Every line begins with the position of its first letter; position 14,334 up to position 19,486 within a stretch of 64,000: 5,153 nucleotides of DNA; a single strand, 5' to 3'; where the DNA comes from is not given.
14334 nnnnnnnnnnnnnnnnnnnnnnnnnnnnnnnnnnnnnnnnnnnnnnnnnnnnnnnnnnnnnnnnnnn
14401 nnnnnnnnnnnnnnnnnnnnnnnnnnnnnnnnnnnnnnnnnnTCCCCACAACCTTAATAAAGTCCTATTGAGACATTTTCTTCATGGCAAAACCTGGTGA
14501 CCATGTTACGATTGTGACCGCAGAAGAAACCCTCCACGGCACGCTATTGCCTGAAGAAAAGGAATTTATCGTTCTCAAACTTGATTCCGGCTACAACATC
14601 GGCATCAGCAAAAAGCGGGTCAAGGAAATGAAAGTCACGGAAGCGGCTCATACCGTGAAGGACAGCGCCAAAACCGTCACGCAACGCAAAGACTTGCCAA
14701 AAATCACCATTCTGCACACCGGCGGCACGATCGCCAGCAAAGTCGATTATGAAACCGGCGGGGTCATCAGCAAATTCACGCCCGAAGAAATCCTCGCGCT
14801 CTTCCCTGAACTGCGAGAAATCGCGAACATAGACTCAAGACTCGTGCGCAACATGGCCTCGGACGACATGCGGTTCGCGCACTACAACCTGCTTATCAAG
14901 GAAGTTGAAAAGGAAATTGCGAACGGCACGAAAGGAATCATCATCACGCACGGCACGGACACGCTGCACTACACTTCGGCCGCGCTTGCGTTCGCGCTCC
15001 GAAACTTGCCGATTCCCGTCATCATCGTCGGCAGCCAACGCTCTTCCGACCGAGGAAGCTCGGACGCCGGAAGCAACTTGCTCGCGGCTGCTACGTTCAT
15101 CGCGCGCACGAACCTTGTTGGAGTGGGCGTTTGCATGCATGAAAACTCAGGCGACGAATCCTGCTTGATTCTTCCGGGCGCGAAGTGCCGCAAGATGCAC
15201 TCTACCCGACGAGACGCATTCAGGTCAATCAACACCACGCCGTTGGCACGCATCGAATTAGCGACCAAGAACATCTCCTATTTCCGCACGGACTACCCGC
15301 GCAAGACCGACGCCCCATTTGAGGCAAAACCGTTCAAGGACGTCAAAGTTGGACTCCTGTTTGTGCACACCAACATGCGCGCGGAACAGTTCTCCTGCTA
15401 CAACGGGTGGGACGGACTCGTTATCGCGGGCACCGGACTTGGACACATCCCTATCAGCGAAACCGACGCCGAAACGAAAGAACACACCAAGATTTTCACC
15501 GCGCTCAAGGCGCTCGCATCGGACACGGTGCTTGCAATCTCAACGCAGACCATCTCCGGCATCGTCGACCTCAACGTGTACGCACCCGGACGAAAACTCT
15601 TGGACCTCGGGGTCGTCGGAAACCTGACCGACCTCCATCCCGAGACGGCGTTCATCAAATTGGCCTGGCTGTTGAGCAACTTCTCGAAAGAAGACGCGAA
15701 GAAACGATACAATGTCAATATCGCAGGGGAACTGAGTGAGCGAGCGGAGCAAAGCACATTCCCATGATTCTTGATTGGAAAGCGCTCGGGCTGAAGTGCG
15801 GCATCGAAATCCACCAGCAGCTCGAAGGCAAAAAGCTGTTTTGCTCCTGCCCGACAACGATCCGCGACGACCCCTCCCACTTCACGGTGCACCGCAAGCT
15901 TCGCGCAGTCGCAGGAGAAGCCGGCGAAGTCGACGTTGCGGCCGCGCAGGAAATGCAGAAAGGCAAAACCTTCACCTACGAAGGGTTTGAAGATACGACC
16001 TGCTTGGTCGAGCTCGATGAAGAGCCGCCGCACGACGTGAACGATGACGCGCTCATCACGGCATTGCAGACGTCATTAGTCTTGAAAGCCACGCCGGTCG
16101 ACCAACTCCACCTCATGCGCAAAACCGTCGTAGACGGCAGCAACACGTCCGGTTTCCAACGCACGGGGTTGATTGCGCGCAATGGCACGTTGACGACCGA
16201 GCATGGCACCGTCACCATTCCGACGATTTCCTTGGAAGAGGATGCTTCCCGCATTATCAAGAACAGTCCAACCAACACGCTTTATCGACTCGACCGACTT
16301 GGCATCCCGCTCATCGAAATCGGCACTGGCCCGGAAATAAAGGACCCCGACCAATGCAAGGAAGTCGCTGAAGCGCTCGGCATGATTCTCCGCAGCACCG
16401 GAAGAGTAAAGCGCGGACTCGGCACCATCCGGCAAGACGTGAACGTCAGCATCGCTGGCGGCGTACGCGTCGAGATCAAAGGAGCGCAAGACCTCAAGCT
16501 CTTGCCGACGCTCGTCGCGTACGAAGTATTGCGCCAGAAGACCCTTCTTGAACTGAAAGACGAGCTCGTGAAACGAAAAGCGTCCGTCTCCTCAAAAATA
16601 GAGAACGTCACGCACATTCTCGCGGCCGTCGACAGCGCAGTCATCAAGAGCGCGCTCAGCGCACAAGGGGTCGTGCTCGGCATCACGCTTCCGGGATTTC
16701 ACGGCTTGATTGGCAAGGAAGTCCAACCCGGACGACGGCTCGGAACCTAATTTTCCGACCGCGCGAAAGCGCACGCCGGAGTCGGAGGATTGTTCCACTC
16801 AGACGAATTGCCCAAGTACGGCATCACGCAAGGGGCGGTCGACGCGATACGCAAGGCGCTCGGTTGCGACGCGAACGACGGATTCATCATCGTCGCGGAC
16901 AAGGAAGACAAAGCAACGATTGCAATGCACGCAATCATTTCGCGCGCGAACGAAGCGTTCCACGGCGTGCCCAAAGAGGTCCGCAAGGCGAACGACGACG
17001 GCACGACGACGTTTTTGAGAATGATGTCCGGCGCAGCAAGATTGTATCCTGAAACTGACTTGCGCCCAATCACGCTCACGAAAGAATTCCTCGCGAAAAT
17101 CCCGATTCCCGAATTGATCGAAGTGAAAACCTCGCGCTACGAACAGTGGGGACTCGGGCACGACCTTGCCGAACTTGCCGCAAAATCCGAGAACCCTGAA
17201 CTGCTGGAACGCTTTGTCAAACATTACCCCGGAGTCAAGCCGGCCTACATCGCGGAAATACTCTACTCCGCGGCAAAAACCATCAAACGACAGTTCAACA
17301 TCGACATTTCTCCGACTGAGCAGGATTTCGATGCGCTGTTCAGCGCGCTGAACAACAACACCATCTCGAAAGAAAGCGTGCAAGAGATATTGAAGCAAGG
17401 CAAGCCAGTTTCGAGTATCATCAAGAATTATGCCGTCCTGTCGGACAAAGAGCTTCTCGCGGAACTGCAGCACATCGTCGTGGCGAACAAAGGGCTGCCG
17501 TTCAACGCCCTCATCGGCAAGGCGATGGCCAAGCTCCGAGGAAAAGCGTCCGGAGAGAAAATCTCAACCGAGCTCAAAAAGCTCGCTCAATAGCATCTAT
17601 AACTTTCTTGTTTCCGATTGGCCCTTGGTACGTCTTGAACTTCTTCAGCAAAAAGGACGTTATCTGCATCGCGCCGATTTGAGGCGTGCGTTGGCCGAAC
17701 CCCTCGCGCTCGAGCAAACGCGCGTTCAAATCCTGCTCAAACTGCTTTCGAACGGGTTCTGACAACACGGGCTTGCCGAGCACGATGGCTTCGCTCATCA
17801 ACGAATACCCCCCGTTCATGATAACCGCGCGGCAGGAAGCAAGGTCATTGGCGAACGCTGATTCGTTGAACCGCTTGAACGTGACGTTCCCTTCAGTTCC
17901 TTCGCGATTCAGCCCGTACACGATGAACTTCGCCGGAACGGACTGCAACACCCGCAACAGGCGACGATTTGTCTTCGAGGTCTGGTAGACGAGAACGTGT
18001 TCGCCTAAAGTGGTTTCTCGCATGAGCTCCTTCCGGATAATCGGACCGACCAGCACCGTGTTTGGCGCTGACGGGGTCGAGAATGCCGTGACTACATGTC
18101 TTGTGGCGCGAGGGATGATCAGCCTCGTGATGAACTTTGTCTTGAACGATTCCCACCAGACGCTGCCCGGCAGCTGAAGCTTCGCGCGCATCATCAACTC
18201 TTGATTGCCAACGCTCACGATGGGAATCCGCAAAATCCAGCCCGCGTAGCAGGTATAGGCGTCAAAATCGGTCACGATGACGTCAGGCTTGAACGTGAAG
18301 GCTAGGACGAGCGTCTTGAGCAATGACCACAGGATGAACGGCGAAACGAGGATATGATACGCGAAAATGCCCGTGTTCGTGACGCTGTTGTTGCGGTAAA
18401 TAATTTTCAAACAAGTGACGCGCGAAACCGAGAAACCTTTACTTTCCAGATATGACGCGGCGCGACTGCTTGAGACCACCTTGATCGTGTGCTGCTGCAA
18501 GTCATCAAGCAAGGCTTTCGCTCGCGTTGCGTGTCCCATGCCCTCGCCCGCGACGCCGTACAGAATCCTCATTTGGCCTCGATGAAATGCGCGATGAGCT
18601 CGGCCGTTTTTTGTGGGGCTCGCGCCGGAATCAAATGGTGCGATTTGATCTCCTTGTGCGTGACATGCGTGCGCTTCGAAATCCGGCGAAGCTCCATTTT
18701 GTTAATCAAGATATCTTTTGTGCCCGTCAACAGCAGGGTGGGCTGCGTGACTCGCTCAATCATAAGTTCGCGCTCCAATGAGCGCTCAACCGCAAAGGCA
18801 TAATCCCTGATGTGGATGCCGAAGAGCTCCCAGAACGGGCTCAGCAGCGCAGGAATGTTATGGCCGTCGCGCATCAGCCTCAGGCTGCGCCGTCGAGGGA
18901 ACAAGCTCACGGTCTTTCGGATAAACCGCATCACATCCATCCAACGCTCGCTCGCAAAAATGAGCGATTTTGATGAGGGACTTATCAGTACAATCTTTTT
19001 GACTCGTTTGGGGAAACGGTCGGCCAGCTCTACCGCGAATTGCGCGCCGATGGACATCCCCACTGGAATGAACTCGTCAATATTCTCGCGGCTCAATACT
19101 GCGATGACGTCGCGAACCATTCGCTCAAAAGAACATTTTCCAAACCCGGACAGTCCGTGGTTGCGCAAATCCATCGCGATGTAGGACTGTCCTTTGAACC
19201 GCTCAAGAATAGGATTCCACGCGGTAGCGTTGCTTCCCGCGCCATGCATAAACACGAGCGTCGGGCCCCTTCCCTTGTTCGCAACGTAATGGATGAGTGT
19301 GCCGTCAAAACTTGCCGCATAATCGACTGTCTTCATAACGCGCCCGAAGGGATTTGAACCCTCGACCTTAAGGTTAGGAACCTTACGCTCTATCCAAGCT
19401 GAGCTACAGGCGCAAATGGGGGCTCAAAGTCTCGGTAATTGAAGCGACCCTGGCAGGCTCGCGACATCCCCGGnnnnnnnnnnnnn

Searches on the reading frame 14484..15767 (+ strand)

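Call 25: search_protein_families(library=pfam, proteins=[window:14484-15767:+], max_evalue=0.001)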
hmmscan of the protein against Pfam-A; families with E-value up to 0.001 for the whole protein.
window:14484-15767:+ (427 aa): 3 families
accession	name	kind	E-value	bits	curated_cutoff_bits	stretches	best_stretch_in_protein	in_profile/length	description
PF00710.25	Asparaginase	-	1.3e-56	191.7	22.5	1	73-266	1-187/193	Asparaginase, N-terminal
PF17763.6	Asparaginase_C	-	2.1e-17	63.5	34.6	1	288-407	1-111/114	Glutaminase/Asparaginase C-terminal domain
PF18195.6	GatD_N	-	5.6e-14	51.7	25.7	1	2-49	1-51/54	GatD N-terminal domain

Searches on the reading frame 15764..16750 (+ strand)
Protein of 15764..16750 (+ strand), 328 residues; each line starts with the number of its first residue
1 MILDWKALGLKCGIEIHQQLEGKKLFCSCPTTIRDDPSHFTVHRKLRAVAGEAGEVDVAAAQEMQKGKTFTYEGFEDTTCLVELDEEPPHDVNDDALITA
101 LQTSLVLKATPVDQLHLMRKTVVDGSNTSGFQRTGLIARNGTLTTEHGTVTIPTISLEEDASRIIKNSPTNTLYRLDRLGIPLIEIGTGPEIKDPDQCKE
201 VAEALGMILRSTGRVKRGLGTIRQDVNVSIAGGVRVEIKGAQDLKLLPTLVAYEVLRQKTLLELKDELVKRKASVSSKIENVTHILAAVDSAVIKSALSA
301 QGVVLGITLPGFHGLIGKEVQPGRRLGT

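Call 25: search_protein_families(library=pfam, proteins=[window:15764-16750:+], max_evalue=0.001)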
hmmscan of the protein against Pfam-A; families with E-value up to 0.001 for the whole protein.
window:15764-16750:+ (328 aa): 1 family
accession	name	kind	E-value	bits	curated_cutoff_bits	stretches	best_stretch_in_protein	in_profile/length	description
PF02934.20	GatB_N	-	5e-48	164.1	23.4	1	11-270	2-234/277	GatB/GatE catalytic domain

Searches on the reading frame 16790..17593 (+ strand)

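Call 25: search_protein_families(library=pfam, proteins=[window:16790-17593:+], max_evalue=0.001)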
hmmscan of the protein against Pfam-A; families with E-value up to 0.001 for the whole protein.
window:16790-17593:+ (267 aa): 2 families
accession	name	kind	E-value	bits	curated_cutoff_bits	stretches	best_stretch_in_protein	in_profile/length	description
PF02637.23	GatB_Yqey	-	1.1e-06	29.1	27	1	150-264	13-146/148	GatB domain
PF02938.19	GAD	-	0.00011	22.8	23.4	1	2-46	52-95/95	GAD domain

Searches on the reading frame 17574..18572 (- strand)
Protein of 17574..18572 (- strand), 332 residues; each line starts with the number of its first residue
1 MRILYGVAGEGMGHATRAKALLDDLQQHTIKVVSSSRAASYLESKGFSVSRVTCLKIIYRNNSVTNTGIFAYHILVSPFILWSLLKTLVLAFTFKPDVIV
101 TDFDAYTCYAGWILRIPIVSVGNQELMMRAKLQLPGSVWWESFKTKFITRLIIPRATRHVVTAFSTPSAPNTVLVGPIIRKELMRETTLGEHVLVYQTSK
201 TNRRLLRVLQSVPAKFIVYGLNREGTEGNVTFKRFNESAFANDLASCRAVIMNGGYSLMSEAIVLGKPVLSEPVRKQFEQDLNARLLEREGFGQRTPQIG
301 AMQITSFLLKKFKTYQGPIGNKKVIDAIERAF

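Call 25: search_protein_families(library=pfam, proteins=[window:17574-18572:-], max_evalue=0.001)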
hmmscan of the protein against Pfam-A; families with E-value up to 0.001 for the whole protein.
window:17574-18572:- (332 aa): 1 family
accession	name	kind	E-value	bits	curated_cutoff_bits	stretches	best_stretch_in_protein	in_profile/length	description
PF13528.12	Glyco_trans_1_3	-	8.6e-85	285.2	25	1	1-309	1-319/322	Glycosyl transferase family 1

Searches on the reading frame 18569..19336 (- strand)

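Call 25: search_protein_families(library=pfam, proteins=[window:18569-19336:-], max_evalue=0.001)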
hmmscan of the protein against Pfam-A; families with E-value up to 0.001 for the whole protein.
window:18569-19336:- (255 aa): 4 families
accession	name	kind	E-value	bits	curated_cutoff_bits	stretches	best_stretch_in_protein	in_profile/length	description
PF00561.26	Abhydrolase_1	-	4e-16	59.9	25.8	1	25-151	1-136/245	alpha/beta hydrolase fold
PF12697.13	Abhydrolase_6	-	5.5e-14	53.8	26.3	1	27-246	1-216/217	Alpha/beta hydrolase family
PF12146.15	Hydrolase_4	-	3.6e-13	49.8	27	1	26-232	6-226/239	Serine aminopeptidase, S33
PF03096.20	Ndr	-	0.00042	19.6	23.3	0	67-124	79-136/283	Ndr family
